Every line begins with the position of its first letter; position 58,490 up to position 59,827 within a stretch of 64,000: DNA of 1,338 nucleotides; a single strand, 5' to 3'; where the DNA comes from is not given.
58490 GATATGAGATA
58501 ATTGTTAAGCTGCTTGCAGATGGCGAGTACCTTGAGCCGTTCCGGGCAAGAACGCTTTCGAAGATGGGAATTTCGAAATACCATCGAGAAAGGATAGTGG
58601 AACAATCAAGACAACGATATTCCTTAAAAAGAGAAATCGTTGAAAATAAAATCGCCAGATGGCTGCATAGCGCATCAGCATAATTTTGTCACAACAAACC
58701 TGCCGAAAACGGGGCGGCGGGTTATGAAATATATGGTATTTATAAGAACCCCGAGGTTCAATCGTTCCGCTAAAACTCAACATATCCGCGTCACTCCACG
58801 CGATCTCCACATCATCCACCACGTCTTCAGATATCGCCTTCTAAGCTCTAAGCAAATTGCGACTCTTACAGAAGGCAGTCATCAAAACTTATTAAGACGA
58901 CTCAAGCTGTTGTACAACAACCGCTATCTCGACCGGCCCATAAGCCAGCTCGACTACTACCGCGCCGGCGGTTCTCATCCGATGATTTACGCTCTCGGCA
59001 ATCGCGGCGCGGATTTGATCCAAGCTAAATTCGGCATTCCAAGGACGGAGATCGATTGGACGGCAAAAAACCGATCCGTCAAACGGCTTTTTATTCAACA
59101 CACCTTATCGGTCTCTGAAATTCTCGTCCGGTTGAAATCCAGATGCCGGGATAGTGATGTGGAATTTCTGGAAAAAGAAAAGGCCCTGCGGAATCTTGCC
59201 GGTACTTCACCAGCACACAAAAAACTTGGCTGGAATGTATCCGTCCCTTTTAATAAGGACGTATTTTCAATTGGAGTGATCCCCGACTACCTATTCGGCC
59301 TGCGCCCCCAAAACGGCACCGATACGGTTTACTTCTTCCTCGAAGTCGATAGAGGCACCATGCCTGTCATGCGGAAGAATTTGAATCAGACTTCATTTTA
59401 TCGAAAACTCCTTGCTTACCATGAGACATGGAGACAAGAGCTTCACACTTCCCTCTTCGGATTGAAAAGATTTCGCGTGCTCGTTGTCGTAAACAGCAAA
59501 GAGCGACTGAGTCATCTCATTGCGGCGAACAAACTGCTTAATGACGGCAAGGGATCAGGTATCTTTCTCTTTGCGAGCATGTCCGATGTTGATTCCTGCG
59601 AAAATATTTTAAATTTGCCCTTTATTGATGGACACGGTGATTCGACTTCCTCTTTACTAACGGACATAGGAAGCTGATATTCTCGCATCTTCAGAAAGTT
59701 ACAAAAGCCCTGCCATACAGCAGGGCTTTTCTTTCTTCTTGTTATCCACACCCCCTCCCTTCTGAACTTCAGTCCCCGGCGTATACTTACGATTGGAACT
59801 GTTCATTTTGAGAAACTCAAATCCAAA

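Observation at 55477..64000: Integrated mobile element with integrase, FtsK/TraD-like ATPase, replication-relaxation protein, primase and SpoVG cargo in a reduced genome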

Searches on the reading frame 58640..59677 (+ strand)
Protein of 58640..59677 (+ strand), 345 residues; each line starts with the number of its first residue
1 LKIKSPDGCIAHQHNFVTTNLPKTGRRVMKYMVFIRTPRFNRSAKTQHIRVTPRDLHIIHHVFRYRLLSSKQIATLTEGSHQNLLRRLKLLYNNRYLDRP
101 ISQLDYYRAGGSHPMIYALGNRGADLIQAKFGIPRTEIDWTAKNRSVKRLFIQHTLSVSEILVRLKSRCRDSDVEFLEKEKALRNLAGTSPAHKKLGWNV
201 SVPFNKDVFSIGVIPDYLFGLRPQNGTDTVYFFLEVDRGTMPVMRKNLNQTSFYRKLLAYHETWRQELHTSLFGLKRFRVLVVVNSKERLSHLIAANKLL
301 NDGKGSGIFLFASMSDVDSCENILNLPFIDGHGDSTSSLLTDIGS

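Call 4: search_protein_families(library=pfam, proteins=[window:58640-59677:+], max_evalue=0.01)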
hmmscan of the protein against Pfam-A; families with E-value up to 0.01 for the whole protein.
window:58640-59677:+ (345 aa): 1 family
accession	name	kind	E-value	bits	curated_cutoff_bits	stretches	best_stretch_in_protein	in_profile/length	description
PF13814.12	Replic_Relax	-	2.1e-23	83.9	25.3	1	64-265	6-183/191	Replication-relaxation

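Call 8: find_encoding_contigs(protein=window:58640-59677:+, flank=10000, max_places=8)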
Protein window:58640-59677:+ (345 aa): no gene with exactly this product is on record in the collection.

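Call 17: find_homologous_proteins(query=window:58733-59677:+, max_evalue=0.00001)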
Query window:58733-59677:+ (314 aa): 1984 proteins with E <= 0.00001 among 4050 candidates; the best 120 are listed.
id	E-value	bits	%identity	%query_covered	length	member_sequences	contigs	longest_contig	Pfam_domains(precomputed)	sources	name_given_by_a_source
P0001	1.7e-208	709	100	100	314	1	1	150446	PF13814.13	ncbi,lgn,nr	ncbi:MAG: replication-relaxation family protein [bacterium]|nr:replication-relaxation family protein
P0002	4.2e-194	662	93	100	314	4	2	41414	PF13814.13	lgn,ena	-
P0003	2.4e-172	590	82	100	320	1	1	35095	PF13814.13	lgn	-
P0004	1.5e-171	588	86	100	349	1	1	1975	PF13814.13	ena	-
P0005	4.6e-169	579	81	100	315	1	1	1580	PF13814.13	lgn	-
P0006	4.9e-165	566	82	99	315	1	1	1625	PF13814.13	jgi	jgi:hypothetical protein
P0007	8.6e-156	536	78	93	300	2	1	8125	PF13814.13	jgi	jgi:hypothetical protein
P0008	1.5e-150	519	74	99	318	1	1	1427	PF13814.13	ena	-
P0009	6.5e-135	467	67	99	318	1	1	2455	PF13814.13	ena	-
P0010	8.5e-135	467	80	81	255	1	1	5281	PF13814.13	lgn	-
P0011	1.2e-134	466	67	98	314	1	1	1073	PF13814.13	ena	-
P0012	3.4e-134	465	66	98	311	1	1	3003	PF13814.13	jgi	jgi:hypothetical protein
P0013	3.7e-125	435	64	99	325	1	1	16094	PF13814.13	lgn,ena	-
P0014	6.3e-125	434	64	99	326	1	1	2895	PF13814.13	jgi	jgi:hypothetical protein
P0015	2.9e-117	409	59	99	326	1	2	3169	PF13814.13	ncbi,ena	-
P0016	2.5e-115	403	57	98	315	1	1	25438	PF13814.13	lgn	-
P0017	1.1e-106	375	61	88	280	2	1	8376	PF13814.13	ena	-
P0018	3.8e-86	307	61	71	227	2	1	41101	PF13814.13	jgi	-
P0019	7.7e-86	306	47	98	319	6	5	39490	PF13814.13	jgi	jgi:hypothetical protein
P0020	2.1e-78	282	46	96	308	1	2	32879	PF13814.13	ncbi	-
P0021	2.5e-78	281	46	97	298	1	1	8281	PF13814.13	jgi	-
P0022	4.2e-78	281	46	97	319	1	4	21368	PF13814.13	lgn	-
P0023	6.2e-78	280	46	97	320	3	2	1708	PF13814.13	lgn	-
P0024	1.9e-77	278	44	97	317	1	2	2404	PF13814.13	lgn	-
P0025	4.4e-77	277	46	97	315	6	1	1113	PF13814.13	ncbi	-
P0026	9.6e-77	276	45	97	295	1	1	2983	PF13814.13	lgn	-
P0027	1.1e-76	276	46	94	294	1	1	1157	PF13814.13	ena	-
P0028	1.1e-76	276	45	96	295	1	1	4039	PF13814.13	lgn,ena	-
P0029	1.3e-76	276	46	97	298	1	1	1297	PF13814.13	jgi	jgi:hypothetical protein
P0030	2.6e-76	275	45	94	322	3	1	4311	PF13814.13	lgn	-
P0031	2.8e-76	275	47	94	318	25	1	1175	PF13814.13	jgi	jgi:hypothetical protein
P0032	3.3e-76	274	46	97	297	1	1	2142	PF13814.13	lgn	-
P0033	5.7e-76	274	45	97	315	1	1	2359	PF13814.13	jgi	jgi:hypothetical protein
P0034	8.7e-76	273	46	92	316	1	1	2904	PF13814.13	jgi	jgi:DNA-binding Lrp family transcriptional regulator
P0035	1.5e-75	272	44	96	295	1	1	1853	PF13814.13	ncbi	-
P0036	2.4e-75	272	45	94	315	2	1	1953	PF13814.13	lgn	-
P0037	3.3e-75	271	46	88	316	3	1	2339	PF13814.13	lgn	-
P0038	3.6e-75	271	46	95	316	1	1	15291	PF13814.13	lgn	-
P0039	3.7e-75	271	45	97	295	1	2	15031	PF13814.13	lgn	-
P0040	4.9e-74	267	46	98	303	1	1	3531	PF13814.13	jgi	jgi:hypothetical protein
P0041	5.2e-74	267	46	97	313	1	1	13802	PF13814.13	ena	-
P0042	5.5e-74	267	45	88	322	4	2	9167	PF13814.13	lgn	-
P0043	1.1e-73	266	46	96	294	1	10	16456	PF13814.13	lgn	-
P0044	1.5e-73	266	46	94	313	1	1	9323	PF13814.13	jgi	-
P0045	2.1e-73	265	44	97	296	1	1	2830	PF13814.13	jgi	jgi:DNA-binding Lrp family transcriptional regulator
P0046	2.7e-73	265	45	97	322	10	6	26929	PF13814.13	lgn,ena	-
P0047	2.8e-73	265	46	95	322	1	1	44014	PF13814.13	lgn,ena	-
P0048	3.0e-73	265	44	95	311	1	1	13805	PF13814.13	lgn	-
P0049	5.2e-73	264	43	96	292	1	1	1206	PF13814.13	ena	-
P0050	7.1e-73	264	45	91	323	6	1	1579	PF13814.13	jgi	-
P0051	7.8e-73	263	46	98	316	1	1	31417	PF13814.13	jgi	jgi:hypothetical protein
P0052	8.5e-73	263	45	92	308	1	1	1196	PF13814.13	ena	-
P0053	1.0e-72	263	45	98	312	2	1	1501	PF13814.13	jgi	jgi:DNA-binding CsgD family transcriptional regulator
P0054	1.2e-72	263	45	95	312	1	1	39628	PF13814.13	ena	-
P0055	1.3e-72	263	45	98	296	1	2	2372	PF13814.13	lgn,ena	-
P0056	1.4e-72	263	47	95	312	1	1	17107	PF13814.13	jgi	jgi:hypothetical protein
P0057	1.6e-72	262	44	97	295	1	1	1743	PF13814.13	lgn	-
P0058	1.9e-72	262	42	98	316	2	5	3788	PF13814.13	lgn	-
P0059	1.9e-72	262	44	96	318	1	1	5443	PF13814.13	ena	-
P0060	2.2e-72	262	48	89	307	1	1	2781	PF13814.13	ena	-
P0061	2.2e-72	262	44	97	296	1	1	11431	PF13814.13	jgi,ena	-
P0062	2.8e-72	262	45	99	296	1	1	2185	PF13814.13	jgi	jgi:hypothetical protein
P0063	4.2e-72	261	45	99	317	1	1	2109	PF13814.13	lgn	-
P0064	5.5e-72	261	47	97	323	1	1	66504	PF13814.13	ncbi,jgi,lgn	-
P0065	6.3e-72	260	45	98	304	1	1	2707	PF13814.13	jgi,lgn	-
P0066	1.0e-71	260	45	96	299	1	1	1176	PF13814.13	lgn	-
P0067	1.1e-71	260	46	95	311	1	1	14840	PF13814.13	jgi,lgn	jgi:hypothetical protein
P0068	1.2e-71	259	46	95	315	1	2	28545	PF13814.13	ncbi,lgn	-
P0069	1.2e-71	259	44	98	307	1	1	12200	PF13814.13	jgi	jgi:Replication-relaxation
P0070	2.6e-71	258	45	94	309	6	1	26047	PF13814.13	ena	-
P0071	3.3e-71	258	45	94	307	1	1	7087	PF13814.13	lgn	-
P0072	3.5e-71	258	45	96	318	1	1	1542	PF13814.13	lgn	-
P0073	3.7e-71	258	46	97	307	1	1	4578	PF13814.13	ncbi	-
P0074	6.1e-71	257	45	98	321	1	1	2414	PF13814.13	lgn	-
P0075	7.8e-71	257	44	96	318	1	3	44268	PF13814.13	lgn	-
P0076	7.9e-71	257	44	98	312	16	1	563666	PF13814.13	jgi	jgi:DNA-binding Lrp family transcriptional regulator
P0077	8.0e-71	257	47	96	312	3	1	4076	PF13814.13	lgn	-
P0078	8.4e-71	257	46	97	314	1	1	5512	PF13814.13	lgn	-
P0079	9.3e-71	257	45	96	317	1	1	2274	PF13814.13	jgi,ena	-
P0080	1.1e-70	256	44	96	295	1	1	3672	PF13814.13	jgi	jgi:hypothetical protein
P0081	1.3e-70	256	46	96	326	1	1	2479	PF13814.13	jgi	jgi:Replication-relaxation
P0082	1.4e-70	256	44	99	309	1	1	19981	PF13814.13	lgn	-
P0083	1.4e-70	256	44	93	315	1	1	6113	PF13814.13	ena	-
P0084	1.5e-70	256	46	97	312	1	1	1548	PF13814.13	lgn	-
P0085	1.5e-70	256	45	97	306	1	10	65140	PF13814.13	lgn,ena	-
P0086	1.5e-70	256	45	96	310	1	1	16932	PF13814.13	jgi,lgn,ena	-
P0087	1.5e-70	256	46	96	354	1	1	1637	PF13814.13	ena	-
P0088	1.6e-70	256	45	96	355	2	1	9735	PF13814.13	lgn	-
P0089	1.6e-70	256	45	97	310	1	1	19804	PF13814.13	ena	-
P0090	1.7e-70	256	44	97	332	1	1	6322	PF13814.13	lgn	-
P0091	1.7e-70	256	45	98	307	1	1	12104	PF13814.13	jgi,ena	-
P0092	1.9e-70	255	42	97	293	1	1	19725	PF13814.13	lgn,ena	-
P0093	2.0e-70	255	44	96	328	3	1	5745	PF13814.13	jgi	jgi:hypothetical protein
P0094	2.3e-70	255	44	97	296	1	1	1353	PF13814.13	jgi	jgi:hypothetical protein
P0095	2.4e-70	255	43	95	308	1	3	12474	PF13814.13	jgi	jgi:hypothetical protein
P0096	2.4e-70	255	46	95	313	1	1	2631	PF13814.13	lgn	-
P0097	2.5e-70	255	45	97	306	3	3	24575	PF13814.13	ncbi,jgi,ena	-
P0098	2.8e-70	255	43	97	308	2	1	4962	PF13814.13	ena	-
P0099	3.3e-70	255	50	84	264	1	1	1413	PF13814.13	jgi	-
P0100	3.5e-70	255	45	96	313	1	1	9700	PF13814.13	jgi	jgi:protein involved in plasmid replication-relaxation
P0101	3.6e-70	255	45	96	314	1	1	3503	PF13814.13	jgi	jgi:hypothetical protein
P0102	4.3e-70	254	44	97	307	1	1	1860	PF13814.13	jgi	jgi:hypothetical protein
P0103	4.5e-70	254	45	96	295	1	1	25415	PF13814.13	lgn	-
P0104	4.8e-70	254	45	97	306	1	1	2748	PF13814.13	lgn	-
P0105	5.2e-70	254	45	97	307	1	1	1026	PF13814.13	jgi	jgi:hypothetical protein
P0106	5.8e-70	254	44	97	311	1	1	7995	PF13814.13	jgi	jgi:hypothetical protein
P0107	5.9e-70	254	44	98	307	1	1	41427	PF13814.13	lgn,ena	-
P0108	6.1e-70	254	44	97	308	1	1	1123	PF13814.13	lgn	-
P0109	6.3e-70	254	45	96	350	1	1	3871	PF13814.13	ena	-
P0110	6.6e-70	254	43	97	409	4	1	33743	PF13814.13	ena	-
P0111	6.9e-70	254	46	95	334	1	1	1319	PF13814.13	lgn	-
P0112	6.9e-70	254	45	98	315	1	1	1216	PF13814.13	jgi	jgi:hypothetical protein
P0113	7.6e-70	254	44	98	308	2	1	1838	PF13814.13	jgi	-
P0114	9.2e-70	253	45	98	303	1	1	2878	PF13814.13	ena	-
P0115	9.8e-70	253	43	97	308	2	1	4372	PF13814.13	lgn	-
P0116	9.8e-70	253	44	94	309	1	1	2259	PF13814.13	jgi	-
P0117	1.0e-69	253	42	98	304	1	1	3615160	PF13814.13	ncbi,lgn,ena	-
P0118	1.1e-69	253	46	84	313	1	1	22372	PF13814.13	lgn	-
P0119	1.2e-69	253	46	97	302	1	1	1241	PF13814.13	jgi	jgi:hypothetical protein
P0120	1.2e-69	253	44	97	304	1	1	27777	PF13814.13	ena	-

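Call 18: find_encoding_contigs(protein=P0001, flank=10000, max_places=6)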
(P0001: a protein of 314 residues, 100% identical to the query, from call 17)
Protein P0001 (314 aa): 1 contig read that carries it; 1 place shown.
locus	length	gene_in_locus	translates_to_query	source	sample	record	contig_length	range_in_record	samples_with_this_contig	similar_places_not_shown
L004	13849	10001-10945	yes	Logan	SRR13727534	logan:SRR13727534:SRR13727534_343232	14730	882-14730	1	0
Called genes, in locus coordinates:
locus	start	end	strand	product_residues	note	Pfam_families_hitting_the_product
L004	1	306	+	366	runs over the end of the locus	PF01098:FTSW_RODA_SPOVE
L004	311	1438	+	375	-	PF03033:Glyco_transf_28, PF02350:Epimerase_2 (faint), PF04101:Glyco_tran_28_C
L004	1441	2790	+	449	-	PF00749:tRNA-synt_1c, PF19269:Anticodon_2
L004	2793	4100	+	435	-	PF01551:Peptidase_M23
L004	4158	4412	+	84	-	-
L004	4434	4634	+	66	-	-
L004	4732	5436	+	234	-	PF00300:His_Phos_1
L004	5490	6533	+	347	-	PF01073:3Beta_HSD, PF01370:Epimerase, PF02719:Polysacc_synt_2, PF04321:RmlD_sub_bind, PF05368:NmrA, PF07993:NAD_binding_4, PF13460:NAD_binding_10, PF16363:GDP_Man_Dehyd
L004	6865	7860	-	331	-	PF00589:Phage_integrase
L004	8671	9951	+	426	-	PF01935:DUF87 (weak), PF02534:T4SS-DNA_transf (faint), PF10412:TrwB_AAD_bind, PF13401:AAA_22 (faint)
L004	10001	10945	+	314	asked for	PF13814:Replic_Relax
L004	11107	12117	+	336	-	PF01807:Zn_ribbon_DnaG, PF08275:DNAG_N (faint), PF13155:Toprim_2 (weak), PF13662:Toprim_4 (weak)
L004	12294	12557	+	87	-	-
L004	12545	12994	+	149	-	-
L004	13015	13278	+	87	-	PF04026:SpoVG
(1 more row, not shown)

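Call 19: find_encoding_contigs(protein=P0002, flank=10000, max_places=4)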
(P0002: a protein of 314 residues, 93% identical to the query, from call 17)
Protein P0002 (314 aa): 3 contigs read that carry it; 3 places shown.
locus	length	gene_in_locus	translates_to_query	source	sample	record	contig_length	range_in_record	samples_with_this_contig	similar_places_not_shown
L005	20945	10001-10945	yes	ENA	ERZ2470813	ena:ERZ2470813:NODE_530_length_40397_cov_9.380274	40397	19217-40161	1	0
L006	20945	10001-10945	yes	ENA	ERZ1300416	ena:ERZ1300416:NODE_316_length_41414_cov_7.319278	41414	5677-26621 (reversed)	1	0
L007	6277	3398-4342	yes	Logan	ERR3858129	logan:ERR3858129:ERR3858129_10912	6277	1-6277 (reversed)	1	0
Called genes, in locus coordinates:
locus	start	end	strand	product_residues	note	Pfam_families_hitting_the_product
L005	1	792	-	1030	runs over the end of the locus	PF26449:DUF8128 (weak), PF02534:T4SS-DNA_transf (faint), PF01935:DUF87 (faint), PF10412:TrwB_AAD_bind, PF12696:TraG-D_C (weak)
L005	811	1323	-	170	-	-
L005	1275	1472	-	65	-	-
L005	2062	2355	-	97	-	PF00515:TPR_1 (weak), PF07719:TPR_2 (weak)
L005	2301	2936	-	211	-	PF07719:TPR_2 (faint), PF13428:TPR_14 (faint), PF13432:TPR_16 (faint), PF23914:TPR_CcmH_CycH (faint), PF13431:TPR_17, PF13424:TPR_12 (weak), PF13414:TPR_11 (weak), PF21033:RMD1-3 (weak), +8 more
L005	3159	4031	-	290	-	PF13371:TPR_9 (faint), PF07719:TPR_2 (faint), PF13176:TPR_7 (faint), PF13181:TPR_8 (faint), PF13424:TPR_12 (faint), PF13428:TPR_14 (faint), PF13432:TPR_16 (faint), PF00515:TPR_1 (weak), +4 more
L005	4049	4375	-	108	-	-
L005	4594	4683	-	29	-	-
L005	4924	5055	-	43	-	-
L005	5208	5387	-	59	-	-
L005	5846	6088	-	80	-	-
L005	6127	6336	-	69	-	-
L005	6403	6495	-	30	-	-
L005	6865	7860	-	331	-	PF00589:Phage_integrase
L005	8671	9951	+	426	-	PF01935:DUF87 (weak), PF02534:T4SS-DNA_transf (faint), PF10412:TrwB_AAD_bind, PF13401:AAA_22 (faint)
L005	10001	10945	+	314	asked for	PF13814:Replic_Relax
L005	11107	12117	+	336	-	PF01807:Zn_ribbon_DnaG, PF08275:DNAG_N (faint), PF13155:Toprim_2 (weak), PF13662:Toprim_4 (weak)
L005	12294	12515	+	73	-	-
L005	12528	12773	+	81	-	-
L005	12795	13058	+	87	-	PF04026:SpoVG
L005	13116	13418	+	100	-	-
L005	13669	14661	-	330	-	-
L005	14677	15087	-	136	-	PF03852:Vsr, PF18741:MTES_1575 (faint)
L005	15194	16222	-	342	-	PF10593:Z1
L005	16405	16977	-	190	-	-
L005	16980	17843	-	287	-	PF09565:RE_NgoFVII, PF20731:RE_NgoFVII_C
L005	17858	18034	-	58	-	PF09565:RE_NgoFVII (weak)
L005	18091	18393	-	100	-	PF00145:DNA_methylase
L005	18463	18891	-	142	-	PF00145:DNA_methylase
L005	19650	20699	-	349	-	-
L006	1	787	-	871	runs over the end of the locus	PF26449:DUF8128 (weak), PF02534:T4SS-DNA_transf (faint), PF01935:DUF87 (faint), PF10412:TrwB_AAD_bind, PF12696:TraG-D_C (weak)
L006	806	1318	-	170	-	-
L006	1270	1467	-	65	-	-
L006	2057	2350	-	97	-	PF00515:TPR_1 (weak), PF07719:TPR_2 (weak)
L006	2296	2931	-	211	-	PF07719:TPR_2 (faint), PF13428:TPR_14 (faint), PF13432:TPR_16 (faint), PF23914:TPR_CcmH_CycH (faint), PF13431:TPR_17, PF13424:TPR_12 (weak), PF13414:TPR_11 (weak), PF21033:RMD1-3 (weak), +8 more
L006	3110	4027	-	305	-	PF13371:TPR_9 (faint), PF07719:TPR_2 (faint), PF13176:TPR_7 (faint), PF13181:TPR_8 (faint), PF13414:TPR_11 (faint), PF13424:TPR_12 (faint), PF13428:TPR_14 (faint), PF00515:TPR_1 (weak), +6 more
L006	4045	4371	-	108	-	-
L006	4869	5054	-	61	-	-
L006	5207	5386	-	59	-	-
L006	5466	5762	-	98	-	-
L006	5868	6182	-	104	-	-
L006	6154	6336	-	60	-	-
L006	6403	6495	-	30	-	-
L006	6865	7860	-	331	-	PF00589:Phage_integrase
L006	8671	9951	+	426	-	PF01935:DUF87 (weak), PF02534:T4SS-DNA_transf (faint), PF10412:TrwB_AAD_bind, PF13401:AAA_22 (faint)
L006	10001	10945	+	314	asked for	PF13814:Replic_Relax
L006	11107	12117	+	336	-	PF01807:Zn_ribbon_DnaG, PF08275:DNAG_N (faint), PF13155:Toprim_2 (weak), PF13662:Toprim_4 (weak)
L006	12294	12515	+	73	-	-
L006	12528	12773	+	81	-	-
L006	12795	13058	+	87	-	PF04026:SpoVG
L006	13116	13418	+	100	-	-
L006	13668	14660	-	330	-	-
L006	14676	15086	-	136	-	PF03852:Vsr, PF18741:MTES_1575 (faint)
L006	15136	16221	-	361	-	PF10593:Z1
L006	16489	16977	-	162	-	-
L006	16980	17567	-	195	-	PF20731:RE_NgoFVII_C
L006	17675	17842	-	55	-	PF09565:RE_NgoFVII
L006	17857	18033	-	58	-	PF09565:RE_NgoFVII (weak)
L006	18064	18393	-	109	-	PF00145:DNA_methylase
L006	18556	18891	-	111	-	PF00145:DNA_methylase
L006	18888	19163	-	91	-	PF00145:DNA_methylase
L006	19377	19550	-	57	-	-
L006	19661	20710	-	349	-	-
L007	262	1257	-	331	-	PF00589:Phage_integrase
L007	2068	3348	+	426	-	PF01935:DUF87 (weak), PF02534:T4SS-DNA_transf (faint), PF10412:TrwB_AAD_bind, PF13401:AAA_22 (faint)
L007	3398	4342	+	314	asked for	PF13814:Replic_Relax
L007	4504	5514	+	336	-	PF01807:Zn_ribbon_DnaG, PF08275:DNAG_N (faint), PF13155:Toprim_2 (weak), PF13662:Toprim_4 (weak)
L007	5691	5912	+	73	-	-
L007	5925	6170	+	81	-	-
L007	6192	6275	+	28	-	?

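Call 20: find_encoding_contigs(protein=P0003, flank=10000, max_places=4)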
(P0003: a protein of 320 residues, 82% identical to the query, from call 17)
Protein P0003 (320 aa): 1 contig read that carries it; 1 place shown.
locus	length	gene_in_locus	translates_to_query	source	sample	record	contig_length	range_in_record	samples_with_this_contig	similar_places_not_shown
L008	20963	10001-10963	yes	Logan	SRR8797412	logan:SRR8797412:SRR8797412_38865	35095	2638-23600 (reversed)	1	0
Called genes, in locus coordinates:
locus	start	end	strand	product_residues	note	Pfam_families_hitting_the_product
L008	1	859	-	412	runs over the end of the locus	PF01555:N6_N4_Mtase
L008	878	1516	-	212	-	-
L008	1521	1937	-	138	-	-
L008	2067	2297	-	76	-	-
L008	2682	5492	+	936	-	-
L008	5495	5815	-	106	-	-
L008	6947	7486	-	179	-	PF00589:Phage_integrase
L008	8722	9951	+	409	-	PF01935:DUF87, PF04665:Pox_A32 (faint), PF10412:TrwB_AAD_bind, PF13401:AAA_22 (faint)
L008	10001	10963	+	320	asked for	PF13814:Replic_Relax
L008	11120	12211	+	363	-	-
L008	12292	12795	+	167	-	-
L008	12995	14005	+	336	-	PF01807:Zn_ribbon_DnaG, PF08275:DNAG_N (faint), PF13662:Toprim_4 (weak)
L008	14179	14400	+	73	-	-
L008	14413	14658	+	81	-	-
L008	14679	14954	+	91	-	PF04026:SpoVG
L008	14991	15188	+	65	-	-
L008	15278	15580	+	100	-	-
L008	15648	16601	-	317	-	PF00383:dCMP_cyt_deam_1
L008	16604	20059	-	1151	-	PF20473:MmeI_Mtase (weak), PF07669:Eco57I, PF02384:N6_Mtase (weak), PF12950:TaqI_C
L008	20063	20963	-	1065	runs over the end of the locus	PF09565:RE_NgoFVII (faint), PF13091:PLDc_2, PF00270:DEAD (faint), PF04851:ResIII (faint), PF00176:SNF2-rel_dom, PF00271:Helicase_C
